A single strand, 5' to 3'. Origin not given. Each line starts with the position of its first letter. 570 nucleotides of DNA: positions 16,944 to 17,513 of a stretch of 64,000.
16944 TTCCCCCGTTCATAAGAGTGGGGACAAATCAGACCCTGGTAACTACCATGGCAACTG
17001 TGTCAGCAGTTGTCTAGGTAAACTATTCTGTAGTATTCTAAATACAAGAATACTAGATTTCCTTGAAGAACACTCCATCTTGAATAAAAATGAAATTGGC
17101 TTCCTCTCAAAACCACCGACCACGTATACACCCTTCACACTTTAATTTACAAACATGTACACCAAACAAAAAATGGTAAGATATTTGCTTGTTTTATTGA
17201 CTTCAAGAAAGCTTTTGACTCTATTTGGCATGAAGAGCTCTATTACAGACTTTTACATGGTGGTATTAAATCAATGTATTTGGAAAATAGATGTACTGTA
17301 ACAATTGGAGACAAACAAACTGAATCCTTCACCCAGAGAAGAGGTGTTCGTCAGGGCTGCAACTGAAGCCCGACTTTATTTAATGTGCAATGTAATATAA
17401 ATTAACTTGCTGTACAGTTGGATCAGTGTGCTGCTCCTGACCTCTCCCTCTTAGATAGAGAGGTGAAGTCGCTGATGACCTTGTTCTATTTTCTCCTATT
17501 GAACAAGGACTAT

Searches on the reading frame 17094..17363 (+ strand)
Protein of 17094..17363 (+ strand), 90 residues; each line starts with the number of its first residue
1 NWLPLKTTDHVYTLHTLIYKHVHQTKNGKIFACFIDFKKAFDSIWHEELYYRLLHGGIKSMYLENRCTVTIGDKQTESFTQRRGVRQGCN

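Call 52: search_protein_families(library=pfam, proteins=[window:17094-17363:+], max_evalue=0.001)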
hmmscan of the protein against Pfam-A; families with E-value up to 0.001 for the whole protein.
window:17094-17363:+ (90 aa): 1 family
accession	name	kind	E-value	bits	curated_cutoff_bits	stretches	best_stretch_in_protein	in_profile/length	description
PF00078.32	RVT_1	-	3.9e-09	36.9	29.6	1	19-89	55-123/205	Reverse transcriptase (RNA-dependent DNA polymerase)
